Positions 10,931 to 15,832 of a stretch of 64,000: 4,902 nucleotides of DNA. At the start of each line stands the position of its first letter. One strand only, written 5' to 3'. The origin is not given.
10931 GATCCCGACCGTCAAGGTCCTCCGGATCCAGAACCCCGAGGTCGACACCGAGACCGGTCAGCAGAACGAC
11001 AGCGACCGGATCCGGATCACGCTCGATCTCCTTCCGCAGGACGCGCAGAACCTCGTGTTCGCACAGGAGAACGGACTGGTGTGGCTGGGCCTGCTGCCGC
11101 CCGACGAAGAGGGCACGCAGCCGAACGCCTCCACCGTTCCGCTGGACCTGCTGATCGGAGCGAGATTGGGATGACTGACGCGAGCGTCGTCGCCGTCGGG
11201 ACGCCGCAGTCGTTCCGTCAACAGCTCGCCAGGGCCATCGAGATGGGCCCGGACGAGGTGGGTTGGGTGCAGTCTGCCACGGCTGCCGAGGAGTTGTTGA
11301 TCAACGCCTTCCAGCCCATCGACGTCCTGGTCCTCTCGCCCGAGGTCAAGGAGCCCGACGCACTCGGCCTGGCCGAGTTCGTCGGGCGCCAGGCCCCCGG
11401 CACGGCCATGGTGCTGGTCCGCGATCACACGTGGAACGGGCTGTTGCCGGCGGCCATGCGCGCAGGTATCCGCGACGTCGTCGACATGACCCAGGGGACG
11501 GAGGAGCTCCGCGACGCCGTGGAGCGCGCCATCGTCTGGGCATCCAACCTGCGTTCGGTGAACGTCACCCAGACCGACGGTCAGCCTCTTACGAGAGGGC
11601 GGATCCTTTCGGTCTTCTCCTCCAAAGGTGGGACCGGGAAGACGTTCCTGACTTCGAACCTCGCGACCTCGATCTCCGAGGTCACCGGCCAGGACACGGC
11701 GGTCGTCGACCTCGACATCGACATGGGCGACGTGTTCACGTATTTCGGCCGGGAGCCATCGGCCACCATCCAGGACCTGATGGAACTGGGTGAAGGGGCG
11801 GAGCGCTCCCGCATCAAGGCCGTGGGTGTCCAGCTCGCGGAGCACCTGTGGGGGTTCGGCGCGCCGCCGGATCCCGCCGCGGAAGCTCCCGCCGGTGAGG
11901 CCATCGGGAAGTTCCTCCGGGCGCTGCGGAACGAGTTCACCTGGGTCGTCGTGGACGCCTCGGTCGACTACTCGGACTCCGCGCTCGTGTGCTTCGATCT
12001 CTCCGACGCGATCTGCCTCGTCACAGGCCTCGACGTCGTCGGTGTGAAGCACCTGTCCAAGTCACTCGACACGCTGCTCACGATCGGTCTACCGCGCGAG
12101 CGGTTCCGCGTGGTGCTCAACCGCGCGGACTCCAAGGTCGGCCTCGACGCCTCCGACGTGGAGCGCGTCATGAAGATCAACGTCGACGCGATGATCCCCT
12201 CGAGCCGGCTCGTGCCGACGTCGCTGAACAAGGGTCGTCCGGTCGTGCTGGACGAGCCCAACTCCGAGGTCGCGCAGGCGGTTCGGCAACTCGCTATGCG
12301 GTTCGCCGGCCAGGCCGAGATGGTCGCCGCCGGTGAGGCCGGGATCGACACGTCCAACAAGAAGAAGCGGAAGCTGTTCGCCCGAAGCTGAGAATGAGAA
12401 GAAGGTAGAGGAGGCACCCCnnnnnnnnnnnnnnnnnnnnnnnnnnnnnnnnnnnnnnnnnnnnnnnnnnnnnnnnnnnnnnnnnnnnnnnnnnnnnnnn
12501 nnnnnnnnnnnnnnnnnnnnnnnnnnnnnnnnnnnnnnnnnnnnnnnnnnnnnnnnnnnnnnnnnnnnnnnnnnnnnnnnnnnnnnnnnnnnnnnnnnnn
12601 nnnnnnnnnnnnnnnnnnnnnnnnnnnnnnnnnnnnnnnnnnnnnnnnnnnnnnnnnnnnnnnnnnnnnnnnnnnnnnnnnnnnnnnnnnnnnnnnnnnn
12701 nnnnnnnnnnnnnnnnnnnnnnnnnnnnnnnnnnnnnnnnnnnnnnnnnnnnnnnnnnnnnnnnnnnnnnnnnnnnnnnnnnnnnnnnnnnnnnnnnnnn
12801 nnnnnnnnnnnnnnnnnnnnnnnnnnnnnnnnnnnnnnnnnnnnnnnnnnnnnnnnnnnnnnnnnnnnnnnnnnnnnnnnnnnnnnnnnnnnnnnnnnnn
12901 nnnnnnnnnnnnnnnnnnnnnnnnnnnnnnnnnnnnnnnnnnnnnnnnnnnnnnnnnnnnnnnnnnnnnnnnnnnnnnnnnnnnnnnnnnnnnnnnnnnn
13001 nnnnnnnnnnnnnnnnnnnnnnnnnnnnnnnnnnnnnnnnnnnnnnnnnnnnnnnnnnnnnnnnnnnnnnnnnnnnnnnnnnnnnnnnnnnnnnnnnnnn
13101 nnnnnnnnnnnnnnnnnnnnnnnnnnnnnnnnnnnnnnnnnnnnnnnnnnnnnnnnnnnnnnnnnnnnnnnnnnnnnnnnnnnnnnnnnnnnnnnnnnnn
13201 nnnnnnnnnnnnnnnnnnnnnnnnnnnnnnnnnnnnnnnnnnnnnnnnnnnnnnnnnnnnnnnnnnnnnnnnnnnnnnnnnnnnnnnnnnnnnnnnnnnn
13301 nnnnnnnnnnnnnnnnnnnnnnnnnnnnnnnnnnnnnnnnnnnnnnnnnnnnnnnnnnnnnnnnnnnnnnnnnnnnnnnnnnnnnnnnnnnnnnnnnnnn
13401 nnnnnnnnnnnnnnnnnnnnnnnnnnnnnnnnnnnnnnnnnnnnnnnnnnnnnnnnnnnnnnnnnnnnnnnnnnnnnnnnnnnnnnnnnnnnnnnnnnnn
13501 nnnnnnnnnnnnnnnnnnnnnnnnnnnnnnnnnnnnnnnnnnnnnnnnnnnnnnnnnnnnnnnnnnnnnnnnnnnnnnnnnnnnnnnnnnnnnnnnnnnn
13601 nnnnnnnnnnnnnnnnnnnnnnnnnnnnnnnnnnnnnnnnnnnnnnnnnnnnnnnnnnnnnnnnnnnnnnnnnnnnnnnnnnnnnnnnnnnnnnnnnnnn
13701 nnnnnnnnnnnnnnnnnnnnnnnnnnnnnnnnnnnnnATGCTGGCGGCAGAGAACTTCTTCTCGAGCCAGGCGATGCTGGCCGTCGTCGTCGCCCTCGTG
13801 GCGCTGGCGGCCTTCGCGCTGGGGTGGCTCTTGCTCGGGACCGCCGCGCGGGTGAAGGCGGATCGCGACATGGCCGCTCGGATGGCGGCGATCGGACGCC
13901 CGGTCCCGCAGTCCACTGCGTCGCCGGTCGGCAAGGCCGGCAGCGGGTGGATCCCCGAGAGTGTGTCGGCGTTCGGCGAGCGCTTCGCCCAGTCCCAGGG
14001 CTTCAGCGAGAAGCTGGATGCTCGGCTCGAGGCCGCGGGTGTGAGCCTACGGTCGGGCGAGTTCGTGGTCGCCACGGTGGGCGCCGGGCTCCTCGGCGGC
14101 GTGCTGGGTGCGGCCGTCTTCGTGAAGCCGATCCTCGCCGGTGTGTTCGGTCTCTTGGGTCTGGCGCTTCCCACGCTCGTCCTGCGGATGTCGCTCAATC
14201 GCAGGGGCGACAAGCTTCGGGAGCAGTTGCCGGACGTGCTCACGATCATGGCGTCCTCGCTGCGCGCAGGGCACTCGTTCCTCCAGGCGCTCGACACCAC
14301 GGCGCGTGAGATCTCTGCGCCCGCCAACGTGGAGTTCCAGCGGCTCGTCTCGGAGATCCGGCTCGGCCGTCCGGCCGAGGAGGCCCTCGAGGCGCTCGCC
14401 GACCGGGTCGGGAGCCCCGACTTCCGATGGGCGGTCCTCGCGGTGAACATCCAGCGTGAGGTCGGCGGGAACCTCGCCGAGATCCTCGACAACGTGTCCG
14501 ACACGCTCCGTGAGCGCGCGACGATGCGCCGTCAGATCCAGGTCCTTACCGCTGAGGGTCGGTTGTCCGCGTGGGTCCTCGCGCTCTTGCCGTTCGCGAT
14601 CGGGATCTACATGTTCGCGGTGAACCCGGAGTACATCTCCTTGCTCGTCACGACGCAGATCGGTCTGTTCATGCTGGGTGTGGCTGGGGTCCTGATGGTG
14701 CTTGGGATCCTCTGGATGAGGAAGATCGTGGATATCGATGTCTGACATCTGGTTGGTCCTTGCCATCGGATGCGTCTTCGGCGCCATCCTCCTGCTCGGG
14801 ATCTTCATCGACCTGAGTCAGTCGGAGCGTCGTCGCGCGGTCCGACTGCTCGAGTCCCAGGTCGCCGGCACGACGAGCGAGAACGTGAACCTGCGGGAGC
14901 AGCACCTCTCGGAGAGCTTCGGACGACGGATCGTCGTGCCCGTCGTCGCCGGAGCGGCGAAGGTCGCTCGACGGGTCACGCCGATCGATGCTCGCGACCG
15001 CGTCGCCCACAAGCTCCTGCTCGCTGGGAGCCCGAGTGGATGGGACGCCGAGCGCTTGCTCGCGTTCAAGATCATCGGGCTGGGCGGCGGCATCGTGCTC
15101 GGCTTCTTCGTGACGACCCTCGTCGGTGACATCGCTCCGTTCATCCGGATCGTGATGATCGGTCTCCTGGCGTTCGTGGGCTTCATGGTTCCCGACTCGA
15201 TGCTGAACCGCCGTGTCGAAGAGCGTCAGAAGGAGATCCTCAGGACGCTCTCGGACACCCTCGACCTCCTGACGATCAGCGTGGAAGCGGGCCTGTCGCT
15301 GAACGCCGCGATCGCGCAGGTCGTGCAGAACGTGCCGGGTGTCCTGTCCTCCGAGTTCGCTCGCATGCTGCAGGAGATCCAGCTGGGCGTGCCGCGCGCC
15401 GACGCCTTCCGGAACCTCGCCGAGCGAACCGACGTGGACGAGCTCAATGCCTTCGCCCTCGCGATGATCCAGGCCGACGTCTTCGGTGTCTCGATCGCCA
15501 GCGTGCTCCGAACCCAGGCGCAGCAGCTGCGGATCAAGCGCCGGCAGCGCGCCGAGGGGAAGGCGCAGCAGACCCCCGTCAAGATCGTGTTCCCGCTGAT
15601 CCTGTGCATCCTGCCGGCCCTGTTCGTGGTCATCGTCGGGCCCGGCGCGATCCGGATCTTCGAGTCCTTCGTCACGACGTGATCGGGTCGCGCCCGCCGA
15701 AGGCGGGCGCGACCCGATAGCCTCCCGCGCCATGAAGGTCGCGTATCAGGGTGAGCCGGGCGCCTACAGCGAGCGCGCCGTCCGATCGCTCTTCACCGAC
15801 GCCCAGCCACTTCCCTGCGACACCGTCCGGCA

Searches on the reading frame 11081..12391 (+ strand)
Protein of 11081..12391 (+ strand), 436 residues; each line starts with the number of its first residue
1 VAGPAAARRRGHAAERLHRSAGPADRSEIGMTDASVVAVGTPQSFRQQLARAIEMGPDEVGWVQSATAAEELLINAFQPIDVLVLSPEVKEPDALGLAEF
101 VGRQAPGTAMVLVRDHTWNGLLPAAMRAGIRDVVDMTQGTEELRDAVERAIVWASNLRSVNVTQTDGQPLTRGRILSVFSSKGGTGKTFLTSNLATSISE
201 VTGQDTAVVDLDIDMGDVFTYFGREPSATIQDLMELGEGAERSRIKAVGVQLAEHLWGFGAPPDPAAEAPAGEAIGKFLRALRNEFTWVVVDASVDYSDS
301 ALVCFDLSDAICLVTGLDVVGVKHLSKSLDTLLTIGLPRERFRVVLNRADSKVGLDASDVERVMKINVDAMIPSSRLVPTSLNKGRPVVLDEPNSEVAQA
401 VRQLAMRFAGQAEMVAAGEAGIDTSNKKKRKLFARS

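Call 3: search_protein_families(library=pfam, proteins=[window:11081-12391:+], max_evalue=0.01)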
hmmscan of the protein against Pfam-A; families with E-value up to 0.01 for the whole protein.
window:11081-12391:+ (436 aa): 4 families
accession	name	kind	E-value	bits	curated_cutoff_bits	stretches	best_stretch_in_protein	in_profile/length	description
PF01656.29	CbiA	-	2.2e-11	44.3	25.4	1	177-388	2-125/125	CobQ/CobB/MinD/ParA nucleotide binding domain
PF10609.15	ParA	-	2.5e-08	34.1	27.1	1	174-225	4-54/246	NUBPL iron-transfer P-loop NTPase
PF13614.12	AAA_31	-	0.00028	21.3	27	1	174-215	2-42/177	AAA domain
PF13481.12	AAA_25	-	0.0076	16.3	27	0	176-206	35-63/195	AAA domain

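Call 39: search_protein_families(library=ncbifam, proteins=[window:11171-12391:+], max_evalue=0.001)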
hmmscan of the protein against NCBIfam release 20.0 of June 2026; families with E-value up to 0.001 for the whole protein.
window:11171-12391:+ (406 aa): 13 families
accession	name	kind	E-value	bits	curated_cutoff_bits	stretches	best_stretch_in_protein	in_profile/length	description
TIGR01969.1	minD_arch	subfamily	1.2e-18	67.2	201.75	2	247-383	100-236/251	cell division ATPase MinD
TIGR01968.1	minD_bact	equivalog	8e-18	64.7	212.9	1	144-384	2-242/261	septum site-determining protein MinD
NF008079.0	PRK10818.1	equivalog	5.6e-11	42.3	508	1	144-381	3-249/270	septum site-determining protein MinD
TIGR03371.1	cellulose_yhjQ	equivalog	6.5e-11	42.2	157.85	1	145-376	3-239/246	cellulose biosynthesis protein BcsQ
TIGR03815.1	CpaE_hom_Actino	equivalog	2e-09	37.1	154.45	1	134-364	102-327/340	septum site-determining protein Ssd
NF041546.1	ParA_partition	equivalog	2.2e-09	37.1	180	1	145-182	1-37/203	ParA family partition ATPase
NF041136.1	MrpORP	equivalog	9.2e-08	31.7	450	1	146-194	8-55/365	iron-sulfur cluster carrier protein MrpORP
NF008669.0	PRK11670.1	equivalog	4e-07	29.2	348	0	111-192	72-155/369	iron-sulfur cluster carrier protein ApbC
TIGR01007.1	eps_fam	subfamily_domain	3.1e-05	23.6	108.05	1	144-322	18-193/204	polysaccharide biosynthesis tyrosine autokinase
TIGR03018.1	pepcterm_TyrKin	hypoth_equivalog_domain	4.9e-05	22.8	230.65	1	137-301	29-195/207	XrtA-associated tyrosine autokinase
NF047398.1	AAA_KGGVGR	domain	5.3e-05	23.6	90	1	144-193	3-51/190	KGGVGR-motif variant AAA ATPase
NF008568.0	PRK11519.1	equivalog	0.00028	19.2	1068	1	147-300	530-681/720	tyrosine-protein kinase Wzc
TIGR03029.1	EpsG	equivalog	0.00052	19.3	313.8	0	143-282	103-241/274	chain length determinant protein tyrosine kinase EpsG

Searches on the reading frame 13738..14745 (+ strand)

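Call 66: search_protein_families(library=pfam, proteins=[window:13738-14745:+], max_evalue=1)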
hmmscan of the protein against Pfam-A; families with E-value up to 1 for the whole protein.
window:13738-14745:+ (335 aa): 1 family
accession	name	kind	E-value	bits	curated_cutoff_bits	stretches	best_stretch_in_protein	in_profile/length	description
PF00482.28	T2SSF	-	9.1e-21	74.6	25.2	1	168-292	2-123/125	Type II secretion system (T2SS), protein F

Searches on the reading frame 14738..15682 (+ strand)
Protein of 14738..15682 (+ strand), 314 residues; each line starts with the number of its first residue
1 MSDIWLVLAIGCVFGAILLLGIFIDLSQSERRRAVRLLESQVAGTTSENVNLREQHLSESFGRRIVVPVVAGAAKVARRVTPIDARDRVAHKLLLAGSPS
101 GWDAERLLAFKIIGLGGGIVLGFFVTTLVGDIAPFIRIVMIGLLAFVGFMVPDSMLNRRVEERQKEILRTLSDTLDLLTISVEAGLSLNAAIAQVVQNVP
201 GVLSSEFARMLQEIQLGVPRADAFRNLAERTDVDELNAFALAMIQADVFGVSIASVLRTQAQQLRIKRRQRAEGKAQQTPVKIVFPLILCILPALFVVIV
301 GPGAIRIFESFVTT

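Call 66: search_protein_families(library=pfam, proteins=[window:14738-15682:+], max_evalue=1)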
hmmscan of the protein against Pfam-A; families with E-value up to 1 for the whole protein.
window:14738-15682:+ (314 aa): 4 families
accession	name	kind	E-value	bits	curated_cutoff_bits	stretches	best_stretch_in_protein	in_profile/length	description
PF00482.28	T2SSF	-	6e-21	75.1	25.2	1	175-300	2-124/125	Type II secretion system (T2SS), protein F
PF14848.11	HU-DNA_bdg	-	0.048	14.1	30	1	153-235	36-121/124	DNA-binding domain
PF13808.11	DDE_Tnp_1_assoc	-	0.17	12.4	32.3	1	176-239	25-83/88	DDE_Tnp_1-associated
PF20990.2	DUF2207_C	-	0.66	10.1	33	0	107-169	138-202/247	Predicted membrane protein (DUF2207) C-terminal domain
